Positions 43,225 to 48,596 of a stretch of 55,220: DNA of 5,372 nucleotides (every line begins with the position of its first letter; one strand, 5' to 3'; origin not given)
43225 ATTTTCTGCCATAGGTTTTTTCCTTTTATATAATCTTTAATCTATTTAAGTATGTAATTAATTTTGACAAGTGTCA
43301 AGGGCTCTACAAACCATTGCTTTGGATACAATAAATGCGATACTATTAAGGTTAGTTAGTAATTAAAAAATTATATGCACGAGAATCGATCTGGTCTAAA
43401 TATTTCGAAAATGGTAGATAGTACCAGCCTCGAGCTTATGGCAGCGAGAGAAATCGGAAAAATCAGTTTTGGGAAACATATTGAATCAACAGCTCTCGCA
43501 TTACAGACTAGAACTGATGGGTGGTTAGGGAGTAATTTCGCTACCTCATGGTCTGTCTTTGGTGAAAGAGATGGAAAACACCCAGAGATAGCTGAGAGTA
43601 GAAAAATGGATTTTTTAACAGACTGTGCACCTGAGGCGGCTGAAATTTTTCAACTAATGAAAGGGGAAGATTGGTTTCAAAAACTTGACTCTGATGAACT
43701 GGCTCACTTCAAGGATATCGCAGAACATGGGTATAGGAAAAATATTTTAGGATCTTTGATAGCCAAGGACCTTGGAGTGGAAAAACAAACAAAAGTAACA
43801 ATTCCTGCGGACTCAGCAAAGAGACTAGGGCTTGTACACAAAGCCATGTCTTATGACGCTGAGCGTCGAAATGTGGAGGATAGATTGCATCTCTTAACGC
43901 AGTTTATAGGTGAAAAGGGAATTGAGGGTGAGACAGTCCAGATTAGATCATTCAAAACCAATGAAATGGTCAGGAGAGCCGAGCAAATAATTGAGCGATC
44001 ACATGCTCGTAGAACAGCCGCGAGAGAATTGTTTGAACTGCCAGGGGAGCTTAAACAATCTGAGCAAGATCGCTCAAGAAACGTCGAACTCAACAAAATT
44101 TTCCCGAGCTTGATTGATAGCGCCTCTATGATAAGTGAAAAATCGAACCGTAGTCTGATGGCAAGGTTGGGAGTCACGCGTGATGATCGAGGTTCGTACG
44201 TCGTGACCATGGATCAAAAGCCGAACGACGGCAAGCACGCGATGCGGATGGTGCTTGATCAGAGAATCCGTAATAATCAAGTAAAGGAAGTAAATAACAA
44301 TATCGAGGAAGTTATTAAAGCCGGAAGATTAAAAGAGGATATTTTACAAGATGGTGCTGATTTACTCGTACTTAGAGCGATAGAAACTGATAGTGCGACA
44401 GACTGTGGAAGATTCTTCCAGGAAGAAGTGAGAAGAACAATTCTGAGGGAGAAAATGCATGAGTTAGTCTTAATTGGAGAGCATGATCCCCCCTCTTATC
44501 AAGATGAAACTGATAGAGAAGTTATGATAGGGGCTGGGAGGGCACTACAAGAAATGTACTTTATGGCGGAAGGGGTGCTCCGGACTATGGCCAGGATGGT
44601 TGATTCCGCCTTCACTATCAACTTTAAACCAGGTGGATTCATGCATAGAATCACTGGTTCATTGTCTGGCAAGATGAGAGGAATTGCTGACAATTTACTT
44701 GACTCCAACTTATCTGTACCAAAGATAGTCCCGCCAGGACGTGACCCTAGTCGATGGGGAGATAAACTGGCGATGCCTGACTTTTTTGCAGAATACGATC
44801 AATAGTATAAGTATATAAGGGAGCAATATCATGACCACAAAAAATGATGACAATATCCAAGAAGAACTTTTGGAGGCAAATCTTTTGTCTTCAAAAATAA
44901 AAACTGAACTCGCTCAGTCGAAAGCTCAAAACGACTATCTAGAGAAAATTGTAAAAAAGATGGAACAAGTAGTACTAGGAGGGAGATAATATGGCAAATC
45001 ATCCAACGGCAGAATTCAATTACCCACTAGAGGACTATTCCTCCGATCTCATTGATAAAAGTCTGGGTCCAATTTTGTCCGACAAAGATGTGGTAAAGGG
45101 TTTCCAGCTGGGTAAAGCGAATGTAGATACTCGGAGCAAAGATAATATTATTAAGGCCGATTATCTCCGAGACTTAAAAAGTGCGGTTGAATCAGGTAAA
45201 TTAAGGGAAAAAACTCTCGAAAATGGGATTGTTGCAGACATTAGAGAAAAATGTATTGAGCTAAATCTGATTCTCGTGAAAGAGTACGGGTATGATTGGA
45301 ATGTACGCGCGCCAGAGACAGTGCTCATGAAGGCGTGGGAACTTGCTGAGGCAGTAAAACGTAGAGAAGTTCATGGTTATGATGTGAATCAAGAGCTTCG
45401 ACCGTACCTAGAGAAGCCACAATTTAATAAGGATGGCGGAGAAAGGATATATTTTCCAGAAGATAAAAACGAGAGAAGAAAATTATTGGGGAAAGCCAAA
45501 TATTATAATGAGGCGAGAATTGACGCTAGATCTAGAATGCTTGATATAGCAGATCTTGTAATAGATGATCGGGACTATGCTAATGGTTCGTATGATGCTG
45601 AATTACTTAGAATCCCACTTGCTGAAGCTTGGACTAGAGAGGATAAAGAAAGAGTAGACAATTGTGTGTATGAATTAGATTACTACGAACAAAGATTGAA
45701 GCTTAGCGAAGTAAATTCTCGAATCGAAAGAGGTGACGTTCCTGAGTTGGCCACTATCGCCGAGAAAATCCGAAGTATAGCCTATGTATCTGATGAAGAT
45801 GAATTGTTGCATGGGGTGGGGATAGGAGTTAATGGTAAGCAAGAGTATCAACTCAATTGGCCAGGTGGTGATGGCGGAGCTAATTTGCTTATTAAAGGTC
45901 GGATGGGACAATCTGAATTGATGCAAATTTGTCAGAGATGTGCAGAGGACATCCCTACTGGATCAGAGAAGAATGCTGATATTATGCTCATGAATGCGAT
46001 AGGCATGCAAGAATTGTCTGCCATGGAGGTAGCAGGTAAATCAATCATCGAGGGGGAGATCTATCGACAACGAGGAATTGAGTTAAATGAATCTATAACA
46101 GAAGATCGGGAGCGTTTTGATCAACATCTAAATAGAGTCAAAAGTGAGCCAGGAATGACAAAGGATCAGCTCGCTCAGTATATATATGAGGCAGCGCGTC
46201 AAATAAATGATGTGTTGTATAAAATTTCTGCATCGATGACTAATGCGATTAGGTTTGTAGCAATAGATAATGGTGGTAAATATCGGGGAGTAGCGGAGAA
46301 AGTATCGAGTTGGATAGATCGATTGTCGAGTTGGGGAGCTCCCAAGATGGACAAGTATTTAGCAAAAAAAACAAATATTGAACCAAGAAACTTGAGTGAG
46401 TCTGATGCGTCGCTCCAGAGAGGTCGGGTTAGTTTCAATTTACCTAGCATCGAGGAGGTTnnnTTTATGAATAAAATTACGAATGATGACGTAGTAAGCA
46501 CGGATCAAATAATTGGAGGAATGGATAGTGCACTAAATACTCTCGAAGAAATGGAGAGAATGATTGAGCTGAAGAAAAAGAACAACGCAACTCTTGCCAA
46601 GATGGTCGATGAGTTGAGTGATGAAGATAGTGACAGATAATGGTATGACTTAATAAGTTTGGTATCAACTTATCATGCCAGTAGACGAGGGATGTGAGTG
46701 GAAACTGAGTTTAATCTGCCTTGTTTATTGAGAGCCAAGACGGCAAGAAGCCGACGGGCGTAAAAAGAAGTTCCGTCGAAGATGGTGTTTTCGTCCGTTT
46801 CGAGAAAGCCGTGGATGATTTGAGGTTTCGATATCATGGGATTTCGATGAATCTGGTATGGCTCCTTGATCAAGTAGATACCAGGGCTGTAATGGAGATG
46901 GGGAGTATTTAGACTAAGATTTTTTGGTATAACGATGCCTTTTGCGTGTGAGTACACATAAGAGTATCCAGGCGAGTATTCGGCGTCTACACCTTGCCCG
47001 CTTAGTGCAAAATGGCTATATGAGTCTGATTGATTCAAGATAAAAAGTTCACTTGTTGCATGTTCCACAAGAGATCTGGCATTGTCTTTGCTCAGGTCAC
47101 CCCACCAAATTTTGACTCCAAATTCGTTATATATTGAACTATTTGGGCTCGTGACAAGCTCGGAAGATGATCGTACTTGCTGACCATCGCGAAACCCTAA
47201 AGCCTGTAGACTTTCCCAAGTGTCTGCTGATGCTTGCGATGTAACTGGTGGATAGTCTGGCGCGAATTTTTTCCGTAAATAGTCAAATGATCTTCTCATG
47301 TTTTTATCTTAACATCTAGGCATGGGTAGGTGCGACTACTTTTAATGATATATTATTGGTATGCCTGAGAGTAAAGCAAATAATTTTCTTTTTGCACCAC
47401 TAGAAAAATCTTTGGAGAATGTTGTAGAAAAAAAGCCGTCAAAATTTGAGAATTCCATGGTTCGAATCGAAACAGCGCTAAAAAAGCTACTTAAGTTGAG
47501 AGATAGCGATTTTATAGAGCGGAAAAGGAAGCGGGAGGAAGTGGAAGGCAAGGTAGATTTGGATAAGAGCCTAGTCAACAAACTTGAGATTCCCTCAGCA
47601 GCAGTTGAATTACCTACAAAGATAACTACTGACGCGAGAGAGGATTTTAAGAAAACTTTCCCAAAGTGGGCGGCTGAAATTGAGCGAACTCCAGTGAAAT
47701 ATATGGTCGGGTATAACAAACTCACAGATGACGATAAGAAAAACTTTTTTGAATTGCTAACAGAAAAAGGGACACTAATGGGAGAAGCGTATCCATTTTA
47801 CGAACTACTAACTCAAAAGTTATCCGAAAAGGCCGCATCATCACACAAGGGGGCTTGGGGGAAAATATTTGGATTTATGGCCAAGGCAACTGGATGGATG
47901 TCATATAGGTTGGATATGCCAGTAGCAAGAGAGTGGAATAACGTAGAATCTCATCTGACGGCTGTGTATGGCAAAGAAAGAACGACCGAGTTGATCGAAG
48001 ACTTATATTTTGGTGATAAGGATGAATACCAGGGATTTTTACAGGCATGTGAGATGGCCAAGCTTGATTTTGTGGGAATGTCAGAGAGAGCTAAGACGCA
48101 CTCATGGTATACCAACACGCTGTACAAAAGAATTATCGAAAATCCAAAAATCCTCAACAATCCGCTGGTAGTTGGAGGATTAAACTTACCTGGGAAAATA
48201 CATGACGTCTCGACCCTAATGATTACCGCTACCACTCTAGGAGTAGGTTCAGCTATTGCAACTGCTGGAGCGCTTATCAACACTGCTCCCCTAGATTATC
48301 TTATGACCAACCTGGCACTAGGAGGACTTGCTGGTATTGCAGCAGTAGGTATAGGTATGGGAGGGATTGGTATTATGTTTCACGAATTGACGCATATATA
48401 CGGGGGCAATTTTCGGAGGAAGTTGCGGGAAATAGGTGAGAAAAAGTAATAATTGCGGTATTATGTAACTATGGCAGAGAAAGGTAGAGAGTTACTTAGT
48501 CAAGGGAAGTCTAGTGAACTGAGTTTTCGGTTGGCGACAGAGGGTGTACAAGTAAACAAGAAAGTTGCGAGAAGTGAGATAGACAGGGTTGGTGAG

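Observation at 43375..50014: Threefold repeated module: large helical protein followed by a coupled coiled-coil micro-protein of about 55 aa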

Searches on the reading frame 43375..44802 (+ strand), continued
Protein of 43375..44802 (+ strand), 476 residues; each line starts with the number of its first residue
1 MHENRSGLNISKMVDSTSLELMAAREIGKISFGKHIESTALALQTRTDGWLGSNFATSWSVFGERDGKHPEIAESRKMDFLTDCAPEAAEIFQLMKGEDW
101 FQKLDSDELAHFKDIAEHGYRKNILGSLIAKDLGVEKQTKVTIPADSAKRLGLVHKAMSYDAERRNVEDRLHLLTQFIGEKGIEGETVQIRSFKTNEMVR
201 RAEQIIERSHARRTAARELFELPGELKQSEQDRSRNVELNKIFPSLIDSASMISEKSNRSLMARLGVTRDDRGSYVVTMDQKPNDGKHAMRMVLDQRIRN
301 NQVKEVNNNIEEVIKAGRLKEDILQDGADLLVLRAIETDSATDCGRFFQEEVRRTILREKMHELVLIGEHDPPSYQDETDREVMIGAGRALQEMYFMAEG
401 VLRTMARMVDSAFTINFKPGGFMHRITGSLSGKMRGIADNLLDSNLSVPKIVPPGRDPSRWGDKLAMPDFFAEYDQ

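Call 92: search_protein_families(library=pfam, max_evalue=0.05, proteins=[L003:13146-14588:+, L088:11568-12845:-, L085:2771-3253:-, L003:3560-4498:-])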
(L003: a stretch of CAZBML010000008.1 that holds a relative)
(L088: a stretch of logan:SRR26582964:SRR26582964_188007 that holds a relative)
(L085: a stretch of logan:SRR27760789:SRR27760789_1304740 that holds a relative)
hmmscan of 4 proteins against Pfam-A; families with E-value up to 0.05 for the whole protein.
L003:13146-14588:+ (481 aa): 0 families

L088:11568-12845:- (426 aa): 0 families

L085:2771-3253:- (161 aa): 0 families

L003:3560-4498:- (313 aa): 1 family
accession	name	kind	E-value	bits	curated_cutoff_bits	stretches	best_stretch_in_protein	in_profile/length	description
PF02185.22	HR1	-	0.0091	16.4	33.1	1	197-245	20-65/67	Hr1 repeat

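Call 115: search_dna_similar(query=window:43375-44802:+, collection=phages, mode=protein, max_evalue=0.01, max_rows=5)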
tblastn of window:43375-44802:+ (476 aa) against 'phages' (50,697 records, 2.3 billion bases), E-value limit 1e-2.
No match.

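Call 116: search_dna_similar(query=window:43375-44802:+, collection=plasmids, mode=protein, max_evalue=0.01, max_rows=5)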
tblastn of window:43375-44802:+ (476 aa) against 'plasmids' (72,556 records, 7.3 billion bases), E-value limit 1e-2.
No match.

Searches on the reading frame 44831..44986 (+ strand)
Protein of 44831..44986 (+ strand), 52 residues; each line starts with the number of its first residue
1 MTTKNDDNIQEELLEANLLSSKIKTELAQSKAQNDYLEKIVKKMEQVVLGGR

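Call 92: search_protein_families(library=pfam, max_evalue=0.05, proteins=[window:44831-44986:+])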
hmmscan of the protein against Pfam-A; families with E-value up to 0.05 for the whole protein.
window:44831-44986:+ (52 aa): 1 family
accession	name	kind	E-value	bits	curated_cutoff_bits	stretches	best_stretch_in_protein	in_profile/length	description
PF16987.10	KIX_2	-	0.037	14.4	25.6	0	28-47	53-72/83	KIX domain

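Call 105: find_related_loci(query=A14, collection=genome_contigs, flank=10000)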
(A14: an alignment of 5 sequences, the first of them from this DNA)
Query A14 (52 aa) in genome_contigs; peptide patterns used: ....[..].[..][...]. (x = any residue, [..] = any of these).
38 stretches matched a pattern; 1 encode a relative of the query (tblastn E <= 1e-3); 1 distinct loci.
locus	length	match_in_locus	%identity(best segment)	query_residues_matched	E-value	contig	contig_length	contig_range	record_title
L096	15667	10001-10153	69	1-52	8e-19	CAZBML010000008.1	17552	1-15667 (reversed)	MAG TPA_asm: uncultured Pseudomonadales bacterium isolate SRP278252_co2_164 genome assembly, contig: NODE_6691_length_17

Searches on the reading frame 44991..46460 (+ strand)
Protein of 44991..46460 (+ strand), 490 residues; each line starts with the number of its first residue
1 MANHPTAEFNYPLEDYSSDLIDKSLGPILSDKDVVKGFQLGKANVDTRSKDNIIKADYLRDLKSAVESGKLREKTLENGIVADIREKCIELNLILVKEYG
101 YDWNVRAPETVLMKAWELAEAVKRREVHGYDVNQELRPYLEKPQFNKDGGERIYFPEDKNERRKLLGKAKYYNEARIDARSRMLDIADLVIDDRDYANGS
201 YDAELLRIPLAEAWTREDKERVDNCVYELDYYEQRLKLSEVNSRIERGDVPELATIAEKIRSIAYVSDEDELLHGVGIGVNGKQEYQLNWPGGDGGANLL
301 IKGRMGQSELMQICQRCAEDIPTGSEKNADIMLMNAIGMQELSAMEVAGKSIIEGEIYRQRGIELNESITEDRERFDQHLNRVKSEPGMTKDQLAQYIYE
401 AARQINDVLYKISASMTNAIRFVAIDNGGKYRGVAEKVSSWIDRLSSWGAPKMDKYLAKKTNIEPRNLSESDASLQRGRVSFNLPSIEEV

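Call 10: search_protein_families(library=pfam, max_evalue=0.1, proteins=[window:44991-46460:+])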
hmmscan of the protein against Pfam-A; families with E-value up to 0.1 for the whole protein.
window:44991-46460:+ (490 aa): 0 families

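Call 11: search_protein_families(library=ncbifam, max_evalue=0.1, proteins=[window:44991-46460:+])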
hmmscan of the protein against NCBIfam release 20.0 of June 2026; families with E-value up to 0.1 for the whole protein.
window:44991-46460:+ (490 aa): 0 families

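Call 20: search_protein_families(library=phrogs, max_evalue=0.01, proteins=[window:44991-46460:+])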
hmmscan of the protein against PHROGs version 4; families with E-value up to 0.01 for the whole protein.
window:44991-46460:+ (490 aa): 0 families

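Call 34: find_homologous_proteins(query=window:44991-46460:+, max_evalue=0.001)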
Query window:44991-46460:+ (490 aa): 3 proteins with E <= 0.001 among 8000 candidates.
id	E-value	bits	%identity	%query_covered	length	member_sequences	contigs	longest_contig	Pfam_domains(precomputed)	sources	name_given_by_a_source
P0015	0.0e+0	1091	100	100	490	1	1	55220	-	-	-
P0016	1.5e-281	952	89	99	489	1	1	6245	-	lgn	-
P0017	4.5e-103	364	41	92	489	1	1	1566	-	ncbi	-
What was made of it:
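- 44991..46463 (+): M, a 490-aa divergent third paralogue of the E family. It starts 1 nt after the m1 stop codon. Homologues P0016 and P0017 (call 34).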

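Call 36: find_encoding_contigs(protein=P0016, flank=10000)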
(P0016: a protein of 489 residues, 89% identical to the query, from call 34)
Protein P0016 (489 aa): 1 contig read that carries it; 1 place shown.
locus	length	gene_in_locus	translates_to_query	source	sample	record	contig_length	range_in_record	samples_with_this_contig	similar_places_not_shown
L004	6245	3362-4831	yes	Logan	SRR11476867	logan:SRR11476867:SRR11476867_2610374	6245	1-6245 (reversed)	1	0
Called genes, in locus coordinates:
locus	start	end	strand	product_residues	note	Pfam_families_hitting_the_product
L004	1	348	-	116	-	?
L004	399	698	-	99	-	-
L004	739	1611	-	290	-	-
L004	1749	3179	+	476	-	-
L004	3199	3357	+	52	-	-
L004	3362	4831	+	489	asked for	-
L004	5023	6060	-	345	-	PF00069:Pkinase, PF07714:PK_Tyr_Ser-Thr (weak)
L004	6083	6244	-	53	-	?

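Call 72: search_protein_families(library=padloc, max_evalue=0.01, proteins=[window:44991-46460:+])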
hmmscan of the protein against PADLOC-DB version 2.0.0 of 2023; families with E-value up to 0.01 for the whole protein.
window:44991-46460:+ (490 aa): 0 families

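Call 73: search_solved_structures(query=A4, max_evalue=1)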
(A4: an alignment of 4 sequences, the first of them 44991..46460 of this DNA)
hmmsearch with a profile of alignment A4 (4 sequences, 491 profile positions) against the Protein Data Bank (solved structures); distinct sequences matched with E-value up to 1: 4.
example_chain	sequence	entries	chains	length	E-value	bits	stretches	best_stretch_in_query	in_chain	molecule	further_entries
4qme_A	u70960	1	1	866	0.9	11.1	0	416-476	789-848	Aminopeptidase N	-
2gtq_A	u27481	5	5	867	0.9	11.1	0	416-476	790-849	aminopeptidase N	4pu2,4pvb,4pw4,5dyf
4quo_A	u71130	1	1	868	0.9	11.1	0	416-476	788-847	Aminopeptidase N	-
4qhp_A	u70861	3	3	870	0.91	11.1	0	416-476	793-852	Aminopeptidase N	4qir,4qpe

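Call 90: find_related_loci(query=A4, collection=genome_contigs, flank=10000)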
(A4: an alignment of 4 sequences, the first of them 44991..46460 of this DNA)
Query A4 (490 aa) in genome_contigs; peptide patterns used: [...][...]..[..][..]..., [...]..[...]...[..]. (x = any residue, [..] = any of these).
59 stretches matched a pattern; 1 encode a relative of the query (tblastn E <= 1e-3); 1 distinct loci.
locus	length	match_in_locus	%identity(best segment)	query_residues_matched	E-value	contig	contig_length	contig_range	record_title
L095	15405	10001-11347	40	38-488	5e-98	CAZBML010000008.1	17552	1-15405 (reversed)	MAG TPA_asm: uncultured Pseudomonadales bacterium isolate SRP278252_co2_164 genome assembly, contig: NODE_6691_length_17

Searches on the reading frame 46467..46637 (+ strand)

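Call 92: search_protein_families(library=pfam, max_evalue=0.05, proteins=[window:46467-46637:+])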
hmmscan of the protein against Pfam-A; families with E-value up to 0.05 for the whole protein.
window:46467-46637:+ (57 aa): 2 families
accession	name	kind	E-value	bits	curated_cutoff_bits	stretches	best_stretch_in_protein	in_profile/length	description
PF04899.17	MbeD_MobD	-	0.029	15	21.6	1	26-52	30-56/70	MbeD/MobD like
PF13292.11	DXP_synthase_N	-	0.03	14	21.2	1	4-48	167-212/274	1-deoxy-D-xylulose-5-phosphate synthase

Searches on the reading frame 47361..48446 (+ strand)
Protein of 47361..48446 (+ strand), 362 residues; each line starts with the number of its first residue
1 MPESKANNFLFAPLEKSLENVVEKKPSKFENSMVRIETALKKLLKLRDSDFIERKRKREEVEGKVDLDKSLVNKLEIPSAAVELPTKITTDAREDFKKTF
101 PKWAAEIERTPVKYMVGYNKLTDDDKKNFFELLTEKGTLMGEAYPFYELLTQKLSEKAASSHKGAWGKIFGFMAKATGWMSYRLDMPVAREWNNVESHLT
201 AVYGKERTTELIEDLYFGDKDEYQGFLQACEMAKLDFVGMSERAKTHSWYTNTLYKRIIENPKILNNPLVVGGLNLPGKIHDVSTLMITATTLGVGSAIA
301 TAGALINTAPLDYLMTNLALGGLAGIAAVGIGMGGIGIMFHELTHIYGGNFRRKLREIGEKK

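Call 10: search_protein_families(library=pfam, max_evalue=0.1, proteins=[window:47361-48446:+])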
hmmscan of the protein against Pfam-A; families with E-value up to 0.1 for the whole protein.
window:47361-48446:+ (362 aa): 1 family
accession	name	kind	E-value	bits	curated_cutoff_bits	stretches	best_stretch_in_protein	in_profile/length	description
PF01288.25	HPPK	-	0.093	13.6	25.7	0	25-81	42-100/116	7,8-dihydro-6-hydroxymethylpterin-pyrophosphokinase (HPPK)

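Call 11: search_protein_families(library=ncbifam, max_evalue=0.1, proteins=[window:47361-48446:+])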
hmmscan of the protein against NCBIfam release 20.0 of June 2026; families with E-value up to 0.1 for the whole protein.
window:47361-48446:+ (362 aa): 0 families

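Call 20: search_protein_families(library=phrogs, max_evalue=0.01, proteins=[window:47361-48446:+])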
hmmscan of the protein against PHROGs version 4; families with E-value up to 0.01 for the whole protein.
window:47361-48446:+ (362 aa): 0 families

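Call 72: search_protein_families(library=padloc, max_evalue=0.01, proteins=[window:47361-48446:+])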
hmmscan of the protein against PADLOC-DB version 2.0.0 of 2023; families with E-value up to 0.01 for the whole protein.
window:47361-48446:+ (362 aa): 0 families

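Call 110: search_solved_structures(query=A9, max_evalue=5)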
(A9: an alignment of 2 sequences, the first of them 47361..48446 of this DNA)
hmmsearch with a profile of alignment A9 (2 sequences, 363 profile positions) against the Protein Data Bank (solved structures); distinct sequences matched with E-value up to 5: 4.
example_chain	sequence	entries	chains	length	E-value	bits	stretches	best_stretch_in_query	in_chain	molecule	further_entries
8xxq_A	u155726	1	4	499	0.9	11.7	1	89-189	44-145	Methylmalonate-semialdehyde/malonate-semialdehyde dehydrogenase [acylating], mitochondrial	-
9izu_C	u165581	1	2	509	0.91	11.7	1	89-189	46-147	Methylmalonate-semialdehyde/malonate-semialdehyde dehydrogenase [acylating], mitochondrial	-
9izw_A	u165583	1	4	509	0.92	11.6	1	89-189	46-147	Methylmalonate-semialdehyde/malonate-semialdehyde dehydrogenase [acylating], mitochondrial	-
9izx_A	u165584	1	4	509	0.93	11.6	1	89-189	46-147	Methylmalonate-semialdehyde/malonate-semialdehyde dehydrogenase [acylating], mitochondrial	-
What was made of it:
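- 47361..48449 (+): T362, a 362-aa protein with a C-terminal glycine-zipper transmembrane segment followed by HELTH. It lies directly upstream of E2 on the same strand. No family or PDB match (calls 10, 110).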
